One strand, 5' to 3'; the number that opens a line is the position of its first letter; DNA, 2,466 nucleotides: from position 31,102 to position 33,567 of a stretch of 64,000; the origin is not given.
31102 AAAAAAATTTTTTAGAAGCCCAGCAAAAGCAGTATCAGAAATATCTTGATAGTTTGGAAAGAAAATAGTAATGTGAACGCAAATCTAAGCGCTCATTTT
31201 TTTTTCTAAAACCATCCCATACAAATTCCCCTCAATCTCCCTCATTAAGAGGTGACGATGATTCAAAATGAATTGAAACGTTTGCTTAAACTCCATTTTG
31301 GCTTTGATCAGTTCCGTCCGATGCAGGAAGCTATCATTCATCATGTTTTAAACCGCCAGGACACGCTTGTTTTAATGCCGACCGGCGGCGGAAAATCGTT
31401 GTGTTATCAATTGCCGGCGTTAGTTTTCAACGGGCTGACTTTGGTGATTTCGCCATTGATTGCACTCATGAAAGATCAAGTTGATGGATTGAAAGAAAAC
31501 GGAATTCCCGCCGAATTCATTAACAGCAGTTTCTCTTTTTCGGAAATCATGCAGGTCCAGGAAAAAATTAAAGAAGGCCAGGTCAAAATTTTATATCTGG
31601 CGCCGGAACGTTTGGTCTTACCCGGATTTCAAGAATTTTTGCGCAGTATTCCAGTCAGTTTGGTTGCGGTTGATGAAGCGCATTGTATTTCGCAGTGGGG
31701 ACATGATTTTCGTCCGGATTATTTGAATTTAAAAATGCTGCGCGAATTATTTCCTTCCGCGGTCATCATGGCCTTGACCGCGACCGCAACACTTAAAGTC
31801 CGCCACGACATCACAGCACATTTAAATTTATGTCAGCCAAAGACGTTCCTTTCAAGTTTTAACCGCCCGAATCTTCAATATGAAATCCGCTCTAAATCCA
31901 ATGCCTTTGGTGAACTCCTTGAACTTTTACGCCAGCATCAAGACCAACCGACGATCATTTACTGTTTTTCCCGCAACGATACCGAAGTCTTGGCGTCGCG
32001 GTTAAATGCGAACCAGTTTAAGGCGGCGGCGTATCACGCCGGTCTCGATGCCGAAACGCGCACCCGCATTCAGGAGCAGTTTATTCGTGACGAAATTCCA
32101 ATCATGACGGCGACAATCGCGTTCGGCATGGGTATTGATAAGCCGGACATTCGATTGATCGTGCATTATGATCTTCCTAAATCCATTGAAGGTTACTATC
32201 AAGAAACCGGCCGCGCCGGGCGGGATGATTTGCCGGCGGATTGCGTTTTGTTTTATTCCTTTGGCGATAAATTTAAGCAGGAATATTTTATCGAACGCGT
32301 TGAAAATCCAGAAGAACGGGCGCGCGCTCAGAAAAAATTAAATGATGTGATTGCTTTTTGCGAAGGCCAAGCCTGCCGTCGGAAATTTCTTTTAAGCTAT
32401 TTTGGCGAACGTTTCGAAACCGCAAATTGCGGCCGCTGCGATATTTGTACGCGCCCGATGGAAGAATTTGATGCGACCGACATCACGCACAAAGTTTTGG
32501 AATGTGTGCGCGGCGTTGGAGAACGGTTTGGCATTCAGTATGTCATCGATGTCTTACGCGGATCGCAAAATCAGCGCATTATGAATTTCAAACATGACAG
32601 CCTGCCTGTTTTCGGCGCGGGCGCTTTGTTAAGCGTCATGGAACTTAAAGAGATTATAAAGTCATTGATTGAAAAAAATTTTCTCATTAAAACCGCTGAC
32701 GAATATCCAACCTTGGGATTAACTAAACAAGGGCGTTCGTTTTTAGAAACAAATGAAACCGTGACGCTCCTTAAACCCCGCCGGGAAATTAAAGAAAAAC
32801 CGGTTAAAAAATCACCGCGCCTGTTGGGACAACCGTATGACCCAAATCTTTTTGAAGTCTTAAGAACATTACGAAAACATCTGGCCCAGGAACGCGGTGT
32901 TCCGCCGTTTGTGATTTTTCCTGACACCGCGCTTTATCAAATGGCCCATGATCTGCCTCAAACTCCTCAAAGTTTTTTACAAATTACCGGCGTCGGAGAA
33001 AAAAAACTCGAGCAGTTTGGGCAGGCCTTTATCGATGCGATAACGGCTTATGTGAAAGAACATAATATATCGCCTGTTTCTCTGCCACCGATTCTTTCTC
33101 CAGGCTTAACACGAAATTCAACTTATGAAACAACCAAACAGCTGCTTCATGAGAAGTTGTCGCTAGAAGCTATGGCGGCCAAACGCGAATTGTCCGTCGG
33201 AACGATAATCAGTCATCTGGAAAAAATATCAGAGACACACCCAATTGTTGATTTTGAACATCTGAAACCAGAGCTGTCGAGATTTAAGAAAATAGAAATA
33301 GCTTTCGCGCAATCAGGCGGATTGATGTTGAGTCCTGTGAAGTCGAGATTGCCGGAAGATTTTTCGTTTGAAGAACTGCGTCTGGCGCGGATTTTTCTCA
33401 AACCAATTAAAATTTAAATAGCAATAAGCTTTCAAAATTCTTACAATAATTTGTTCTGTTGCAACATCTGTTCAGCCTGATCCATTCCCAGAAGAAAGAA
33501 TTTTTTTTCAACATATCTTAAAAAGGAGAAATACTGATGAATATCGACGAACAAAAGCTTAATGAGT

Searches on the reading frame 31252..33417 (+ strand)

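Call 108: search_protein_families(library=padloc, proteins=[window:31252-33417:+], max_evalue=0.00001)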
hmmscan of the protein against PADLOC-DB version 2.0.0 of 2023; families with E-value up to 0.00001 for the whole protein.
window:31252-33417:+ (721 aa): 23 families
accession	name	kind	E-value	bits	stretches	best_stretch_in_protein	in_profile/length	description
PDLC02861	DpdF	-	4.3e-231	766.5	1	5-604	13-610/611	DpdF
PDLC02864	DpdF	-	2.5e-205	681.8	1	5-598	7-608/610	DpdF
PDLC02870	DpdF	-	4.5e-144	478.9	2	9-340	2-335/534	DpdF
PDLC03928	PsyrT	-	1.3e-107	358.8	1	1-355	1-365/689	-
PDLC02865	DpdF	-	5.5e-103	343.7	1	6-354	745-1098/1499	DpdF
PDLC02859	DpdF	-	1.3e-61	206.7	1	12-341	93-431/545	DpdF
PDLC02863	DpdF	-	1.4e-52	177.1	3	184-349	2-168/488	DpdF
PDLC01089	C3a193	-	1.2e-50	170.8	1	36-327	268-584/983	poss. alt. Cas3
PDLC02868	DpdF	-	9.8e-50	167.2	2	13-221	331-548/1078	DpdF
PDLC02855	DpdF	-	1.9e-43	146.8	1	32-335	152-479/825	DpdF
PDLC02872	DpdF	-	2.1e-34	117.1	1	17-333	153-503/859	DpdF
PDLC02867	DpdF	-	1.7e-31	107.3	1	38-344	157-487/855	DpdF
PDLC02857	DpdF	-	2.3e-30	103.3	1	33-339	193-542/911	DpdF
PDLC02862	DpdF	-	3.9e-24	82.5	1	37-334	137-462/811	DpdF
PDLC02871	DpdF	-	2.4e-21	74.3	1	468-602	3-135/140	DpdF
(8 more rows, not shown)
